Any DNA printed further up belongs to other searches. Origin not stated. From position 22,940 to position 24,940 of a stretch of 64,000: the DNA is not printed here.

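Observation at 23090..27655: Single polypeptide fusing a GDP-sugar pyrophosphorylase-like domain, a phosphomannomutase and a phosphomannose isomerase (a whole Fru-6-P to GDP-mannose route)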

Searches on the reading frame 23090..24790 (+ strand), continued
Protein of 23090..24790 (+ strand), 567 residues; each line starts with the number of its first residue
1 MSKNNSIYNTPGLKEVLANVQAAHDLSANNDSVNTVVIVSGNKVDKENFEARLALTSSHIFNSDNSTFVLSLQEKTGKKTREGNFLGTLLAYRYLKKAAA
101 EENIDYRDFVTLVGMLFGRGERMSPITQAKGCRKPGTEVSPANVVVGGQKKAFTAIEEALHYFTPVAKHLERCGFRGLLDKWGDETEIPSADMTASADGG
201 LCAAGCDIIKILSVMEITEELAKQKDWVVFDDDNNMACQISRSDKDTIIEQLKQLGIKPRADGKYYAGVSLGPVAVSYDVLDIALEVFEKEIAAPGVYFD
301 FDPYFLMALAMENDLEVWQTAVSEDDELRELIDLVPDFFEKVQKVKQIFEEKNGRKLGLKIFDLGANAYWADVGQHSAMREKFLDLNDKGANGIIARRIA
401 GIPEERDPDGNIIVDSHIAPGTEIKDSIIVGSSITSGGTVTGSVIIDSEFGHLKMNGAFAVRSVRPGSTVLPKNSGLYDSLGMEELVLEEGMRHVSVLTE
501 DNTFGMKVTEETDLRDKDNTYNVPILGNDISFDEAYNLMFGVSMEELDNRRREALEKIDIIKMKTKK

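Call 39: fold_search(model_id=the predicted structure, library=pdb)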
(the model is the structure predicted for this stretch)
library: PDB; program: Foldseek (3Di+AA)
matches with E <= 10: 671; with E <= 0.001: 130
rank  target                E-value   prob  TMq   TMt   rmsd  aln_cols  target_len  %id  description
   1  9iis                  1.4e-11  1.00  0.48  0.48   6.3       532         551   12  GDP-fucose pyrophosphorylase part of FKP with a SUMO tag (released 2025-03-05)
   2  9iit_A                2.2e-11  1.00  0.44  0.28   7.5       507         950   13  Full length structure of FKP in complex with GTP and GDP (released 2025-03-05)
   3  9xur_A                3.7e-10  1.00  0.27  0.32  12.9       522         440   12  ADPG-bound ADP-Glucose Pyrophosphorylase (released 2026-04-08)
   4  1yp4_B                5.5e-10  1.00  0.35  0.43   8.8       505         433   13  Crystal structure of potato tuber ADP-glucose pyrophosphorylase in complex with ADP-glucose (released 2005-03-15)
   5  5l6v_A                7.3e-10  1.00  0.39  0.50   7.5       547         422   11  Crystal structure of E. coli ADP-glucose pyrophosphorylase (AGPase) in complex with a negative allosteric regulator ad (released 2016-09-07)
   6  1yp2_B                1.3e-09  1.00  0.35  0.44   8.5       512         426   13  Crystal structure of potato tuber ADP-glucose pyrophosphorylase (released 2005-03-15)
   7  6vr0_B                1.4e-09  1.00  0.35  0.47  13.0       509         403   11  Agrobacterium Tumefaciens ADP-glucose pyrophosphorylase W106A (released 2021-02-17)
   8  5l6v_P                1.7e-09  1.00  0.33  0.41   9.4       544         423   11  Crystal structure of E. coli ADP-glucose pyrophosphorylase (AGPase) in complex with a negative allosteric regulator ad (released 2016-09-07)
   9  8x7s_A                1.9e-09  1.00  0.30  0.41  11.7       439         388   11  Crystal structure of tlr0611 (released 2024-11-27)
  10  5l6v_J                2.1e-09  1.00  0.36  0.46  12.5       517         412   11  Crystal structure of E. coli ADP-glucose pyrophosphorylase (AGPase) in complex with a negative allosteric regulator ad (released 2016-09-07)
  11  6r8u_A                2.1e-09  1.00  0.29  0.36  13.8       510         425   12  Escherichia coli AGPase in complex with AMP. (released 2020-02-05)
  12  5l6s_K                2.1e-09  1.00  0.27  0.35  13.6       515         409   13  Crystal structure of E. coli ADP-glucose pyrophosphorylase (AGPase) in complex with a positive allosteric regulator be (released 2016-09-07)
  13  5l6s_L                2.8e-09  1.00  0.29  0.37  13.4       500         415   12  Crystal structure of E. coli ADP-glucose pyrophosphorylase (AGPase) in complex with a positive allosteric regulator be (released 2016-09-07)
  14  5l6v_H                3.2e-09  1.00  0.35  0.46  12.6       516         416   12  Crystal structure of E. coli ADP-glucose pyrophosphorylase (AGPase) in complex with a negative allosteric regulator ad (released 2016-09-07)
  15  5l6v_B                3.3e-09  1.00  0.32  0.41   9.4       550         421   12  Crystal structure of E. coli ADP-glucose pyrophosphorylase (AGPase) in complex with a negative allosteric regulator ad (released 2016-09-07)
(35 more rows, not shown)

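Call 61: search_protein_representatives(alignment_id=A1)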
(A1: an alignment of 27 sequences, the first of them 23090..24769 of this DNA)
Query: 27 sequences, 557 profile positions. Proteins with E-value up to 0.001 (for the whole library): 495; up to 1e-10: 353; up to 1e-30: 172. The best 150 are listed.
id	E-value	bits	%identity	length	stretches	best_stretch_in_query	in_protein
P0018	2.9e-238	808.2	-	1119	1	3-555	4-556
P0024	4.0e-237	804.4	-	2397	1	4-554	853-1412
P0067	4.5e-227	771.2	-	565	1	5-555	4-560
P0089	2.1e-222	755.8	-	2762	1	3-554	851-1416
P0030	3.7e-220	748.4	-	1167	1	3-553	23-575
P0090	2.8e-217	738.9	-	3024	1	4-552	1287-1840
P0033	1.9e-214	729.6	-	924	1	7-552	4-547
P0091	2.6e-213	725.8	-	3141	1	5-554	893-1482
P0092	4.5e-212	721.7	-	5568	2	5-505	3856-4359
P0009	4.0e-208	708.6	-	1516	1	6-554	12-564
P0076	8.9e-203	691.0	-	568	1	8-554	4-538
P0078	2.3e-201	686.4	-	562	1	5-554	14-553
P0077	3.2e-201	685.9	-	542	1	1-551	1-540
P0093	1.4e-192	657.4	-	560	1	4-551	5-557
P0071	6.5e-192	655.1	-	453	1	5-446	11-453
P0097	1.4e-138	479.1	-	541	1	8-555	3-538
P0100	2.5e-123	428.7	-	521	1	10-533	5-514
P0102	2.0e-118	412.5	-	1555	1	6-553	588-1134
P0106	1.8e-114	399.5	-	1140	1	7-554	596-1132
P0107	2.5e-113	395.7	-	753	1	5-552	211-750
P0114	1.3e-107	376.8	-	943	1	5-555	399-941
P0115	5.5e-107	374.8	-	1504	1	4-552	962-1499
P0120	7.0e-104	364.5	-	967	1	8-549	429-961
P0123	3.4e-102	359.0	-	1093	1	7-555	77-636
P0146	2.1e-82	293.6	-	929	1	9-543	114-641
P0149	1.6e-81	290.7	-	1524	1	6-552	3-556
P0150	2.1e-81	290.3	-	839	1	11-543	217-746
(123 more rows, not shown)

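Call 63: search_protein_families(library=pfam, proteins=[P0102, P0106, P0114, P0115, P0120, P0146, P0150, P0107, P0123], max_evalue=0.01)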
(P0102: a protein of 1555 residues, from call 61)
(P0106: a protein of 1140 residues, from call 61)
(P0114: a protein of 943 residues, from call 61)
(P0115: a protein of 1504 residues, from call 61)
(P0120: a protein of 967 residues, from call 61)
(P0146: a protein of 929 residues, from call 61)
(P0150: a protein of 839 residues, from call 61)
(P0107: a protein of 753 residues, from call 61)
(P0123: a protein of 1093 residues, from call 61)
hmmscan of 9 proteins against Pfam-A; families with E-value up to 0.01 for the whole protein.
P0102 (1555 aa): 6 families
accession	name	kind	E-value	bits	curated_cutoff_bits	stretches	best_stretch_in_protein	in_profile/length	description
PF20511.4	PMI_typeI_cat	-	6.9e-33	114.2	22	1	1148-1295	4-143/143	Phosphomannose isomerase type I, catalytic domain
PF02878.22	PGM_PMM_I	-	8.4e-17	61.6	22.5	1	33-173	3-135/138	Phosphoglucomutase/phosphomannomutase, alpha/beta/alpha domain I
PF02879.22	PGM_PMM_II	-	1.1e-12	48.8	29.3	1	216-316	2-103/103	Phosphoglucomutase/phosphomannomutase, alpha/beta/alpha domain II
PF21621.3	MPI_cupin_dom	-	1.4e-06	28.6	27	1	1464-1544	3-78/79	Mannose-6-phosphate isomerase, cupin domain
PF02880.22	PGM_PMM_III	-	1.6e-06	28.7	20.7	1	321-437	2-110/115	Phosphoglucomutase/phosphomannomutase, alpha/beta/alpha domain III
PF00408.26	PGM_PMM_IV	-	0.0055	17.2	23.1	0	523-574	24-64/68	Phosphoglucomutase/phosphomannomutase, C-terminal domain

P0106 (1140 aa): 4 families
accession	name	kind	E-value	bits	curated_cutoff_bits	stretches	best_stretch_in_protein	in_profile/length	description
PF20511.4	PMI_typeI_cat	-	8.3e-25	88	22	1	7-155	1-141/143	Phosphomannose isomerase type I, catalytic domain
PF07883.17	Cupin_2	-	2.2e-07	30.9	27.2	1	351-395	17-60/70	Cupin domain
PF12852.13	Cupin_6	-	1.2e-06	28.9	26.7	1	354-409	35-94/183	Cupin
PF02311.25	AraC_binding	-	4.6e-06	26.9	21.1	1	356-402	26-71/135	AraC-like ligand binding domain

P0114 (943 aa): 2 families
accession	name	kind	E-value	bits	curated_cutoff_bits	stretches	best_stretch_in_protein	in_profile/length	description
PF20511.4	PMI_typeI_cat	-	8.6e-29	100.9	22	1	12-152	2-142/143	Phosphomannose isomerase type I, catalytic domain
PF07883.17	Cupin_2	-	1.4e-05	25.1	27.2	0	344-393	17-65/70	Cupin domain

P0115 (1504 aa): 5 families
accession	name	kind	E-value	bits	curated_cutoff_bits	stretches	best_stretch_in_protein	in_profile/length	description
PF20511.4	PMI_typeI_cat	-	3.2e-25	89.3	22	1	17-161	4-142/143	Phosphomannose isomerase type I, catalytic domain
PF02878.22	PGM_PMM_I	-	1.8e-18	67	22.5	1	421-546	3-129/138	Phosphoglucomutase/phosphomannomutase, alpha/beta/alpha domain I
PF02880.22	PGM_PMM_III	-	1.6e-12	48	20.7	1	698-816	2-113/115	Phosphoglucomutase/phosphomannomutase, alpha/beta/alpha domain III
PF00408.26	PGM_PMM_IV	-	2.8e-07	31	23.1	1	884-941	3-61/68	Phosphoglucomutase/phosphomannomutase, C-terminal domain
PF02879.22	PGM_PMM_II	-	2.1e-05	25.4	29.3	1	586-686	1-99/103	Phosphoglucomutase/phosphomannomutase, alpha/beta/alpha domain II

P0120 (967 aa): 1 family
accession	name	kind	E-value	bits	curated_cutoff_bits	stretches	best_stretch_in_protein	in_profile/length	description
PF20511.4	PMI_typeI_cat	-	1.6e-25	90.3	22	1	6-154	1-142/143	Phosphomannose isomerase type I, catalytic domain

P0146 (929 aa): 1 family
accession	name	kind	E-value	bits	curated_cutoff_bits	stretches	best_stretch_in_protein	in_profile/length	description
PF02878.22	PGM_PMM_I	-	1.7e-12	47.7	22.5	1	683-795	3-108/138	Phosphoglucomutase/phosphomannomutase, alpha/beta/alpha domain I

P0150 (839 aa): 1 family
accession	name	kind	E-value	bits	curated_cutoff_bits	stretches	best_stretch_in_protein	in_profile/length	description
PF02878.22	PGM_PMM_I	-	0.00065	19.8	22.5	1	774-831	3-63/138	Phosphoglucomutase/phosphomannomutase, alpha/beta/alpha domain I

P0107 (753 aa): 1 family
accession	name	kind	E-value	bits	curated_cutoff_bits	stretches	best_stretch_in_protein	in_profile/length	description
PF00408.26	PGM_PMM_IV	-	5.9e-05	23.5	23.1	1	114-166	21-61/68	Phosphoglucomutase/phosphomannomutase, C-terminal domain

P0123 (1093 aa): 3 families
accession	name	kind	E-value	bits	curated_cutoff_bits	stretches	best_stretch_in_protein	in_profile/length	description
PF20511.4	PMI_typeI_cat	-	1.5e-26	93.7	22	1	653-798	5-142/143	Phosphomannose isomerase type I, catalytic domain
PF21621.3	MPI_cupin_dom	-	1.5e-05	25.3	27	1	1010-1077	7-69/79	Mannose-6-phosphate isomerase, cupin domain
PF11699.14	CENP-C_C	-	0.0027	18.4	29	1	1005-1078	4-73/85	Mif2/CENP-C like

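Call 64: list_cluster_members(proteins=[P0102, P0115, P0114, P0123, P0106, P0120, P0149, P0093, P0097, P0100])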
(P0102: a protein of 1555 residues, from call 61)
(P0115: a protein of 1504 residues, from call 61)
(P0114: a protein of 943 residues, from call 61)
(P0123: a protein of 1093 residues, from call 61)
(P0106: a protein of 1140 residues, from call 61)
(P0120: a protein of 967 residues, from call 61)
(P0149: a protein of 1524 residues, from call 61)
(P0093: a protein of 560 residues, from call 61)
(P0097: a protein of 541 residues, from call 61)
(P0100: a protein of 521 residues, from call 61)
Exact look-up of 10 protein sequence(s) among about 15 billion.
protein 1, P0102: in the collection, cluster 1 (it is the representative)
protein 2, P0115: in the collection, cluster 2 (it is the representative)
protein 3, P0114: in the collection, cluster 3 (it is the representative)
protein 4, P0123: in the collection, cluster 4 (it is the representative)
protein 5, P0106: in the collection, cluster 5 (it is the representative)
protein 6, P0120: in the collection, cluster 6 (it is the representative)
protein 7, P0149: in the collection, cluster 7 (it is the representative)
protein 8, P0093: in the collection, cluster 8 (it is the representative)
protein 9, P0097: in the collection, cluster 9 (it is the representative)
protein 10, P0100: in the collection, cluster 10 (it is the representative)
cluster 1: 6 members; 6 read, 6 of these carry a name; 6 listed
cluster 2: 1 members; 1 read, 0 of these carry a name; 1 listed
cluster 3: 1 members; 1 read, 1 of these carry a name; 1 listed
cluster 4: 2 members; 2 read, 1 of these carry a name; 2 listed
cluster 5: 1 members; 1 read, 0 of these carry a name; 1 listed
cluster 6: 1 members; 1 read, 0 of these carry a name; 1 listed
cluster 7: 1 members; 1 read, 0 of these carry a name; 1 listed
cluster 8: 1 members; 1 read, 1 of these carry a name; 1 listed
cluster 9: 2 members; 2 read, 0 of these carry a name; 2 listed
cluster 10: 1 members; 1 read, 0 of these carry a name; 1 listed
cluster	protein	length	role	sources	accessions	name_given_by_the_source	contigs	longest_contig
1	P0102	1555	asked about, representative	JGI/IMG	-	phosphomannomutase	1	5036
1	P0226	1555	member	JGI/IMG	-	phosphomannomutase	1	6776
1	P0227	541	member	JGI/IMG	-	phosphomannomutase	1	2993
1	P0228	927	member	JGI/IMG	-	mannose-6-phosphate isomerase class I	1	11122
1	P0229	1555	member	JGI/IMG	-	phosphomannomutase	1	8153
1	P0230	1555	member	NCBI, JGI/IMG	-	phosphomannomutase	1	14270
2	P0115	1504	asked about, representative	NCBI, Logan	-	-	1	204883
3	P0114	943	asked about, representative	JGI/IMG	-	mannose-6-phosphate isomerase class I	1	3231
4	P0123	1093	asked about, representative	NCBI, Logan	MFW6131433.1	MAG: mannose-6-phosphate isomerase, class I [Candidatus Aminicenantaceae bacterium]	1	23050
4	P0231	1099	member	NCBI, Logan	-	-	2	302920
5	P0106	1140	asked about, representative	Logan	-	-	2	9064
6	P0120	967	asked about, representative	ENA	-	-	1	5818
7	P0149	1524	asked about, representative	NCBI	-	-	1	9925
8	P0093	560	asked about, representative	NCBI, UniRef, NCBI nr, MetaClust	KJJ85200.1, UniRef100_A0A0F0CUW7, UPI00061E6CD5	hypothetical protein OMAG_000912 [Candidatus Omnitrophus magneticus] | Uncharacterized protein n=1 Tax=Candidatus Omnitrophus magneticus TaxID=1609969 ... | status=active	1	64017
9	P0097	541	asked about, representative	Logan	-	-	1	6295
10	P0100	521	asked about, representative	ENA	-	-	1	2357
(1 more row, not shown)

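Call 65: find_encoding_contigs(protein=P0115, flank=10000, max_places=1)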
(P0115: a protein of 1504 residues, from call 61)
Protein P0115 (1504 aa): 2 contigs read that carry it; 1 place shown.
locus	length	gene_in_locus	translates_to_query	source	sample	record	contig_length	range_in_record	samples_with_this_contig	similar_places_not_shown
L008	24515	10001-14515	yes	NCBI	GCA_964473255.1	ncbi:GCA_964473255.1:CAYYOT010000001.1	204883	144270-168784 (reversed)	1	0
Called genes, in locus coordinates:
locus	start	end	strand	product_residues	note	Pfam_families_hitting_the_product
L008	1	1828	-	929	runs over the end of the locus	PF13717:Zn_ribbon_4, PF14237:GYF_2 (faint), PF13428:TPR_14 (faint), PF00515:TPR_1 (faint), PF07719:TPR_2 (faint), PF13181:TPR_8 (faint), PF14559:TPR_19 (weak), PF13432:TPR_16, +5 more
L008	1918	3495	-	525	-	PF02142:MGS, PF01808:AICARFT_IMPCHas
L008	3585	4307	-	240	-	PF04545:Sigma70_r4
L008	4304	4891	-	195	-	-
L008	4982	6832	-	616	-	PF00069:Pkinase, PF07714:PK_Tyr_Ser-Thr, PF08308:PEGA (weak)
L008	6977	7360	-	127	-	-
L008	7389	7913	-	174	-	-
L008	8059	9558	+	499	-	PF02874:ATP-synt_ab_N, PF00006:ATP-synt_ab, PF22919:ATP-synt_VA_C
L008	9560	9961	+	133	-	PF02823:ATP-synt_DE_N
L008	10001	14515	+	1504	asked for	PF20511:PMI_typeI_cat, PF02878:PGM_PMM_I, PF02879:PGM_PMM_II (faint), PF02880:PGM_PMM_III, PF00408:PGM_PMM_IV (weak)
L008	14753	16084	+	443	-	PF00089:Trypsin, PF13365:Trypsin_2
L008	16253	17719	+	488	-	PF04244:DPRP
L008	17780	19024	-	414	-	PF00364:Biotin_lipoyl, PF02817:E3_binding, PF00198:2-oxoacid_dh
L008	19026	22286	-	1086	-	PF16078:2-oxogl_dehyd_N, PF00027:cNMP_binding, PF00676:E1_dh, PF02779:Transket_pyr, PF16870:OxoGdeHyase_C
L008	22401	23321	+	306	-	PF00254:FKBP_C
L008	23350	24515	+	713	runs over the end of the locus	PF03176:MMPL (weak)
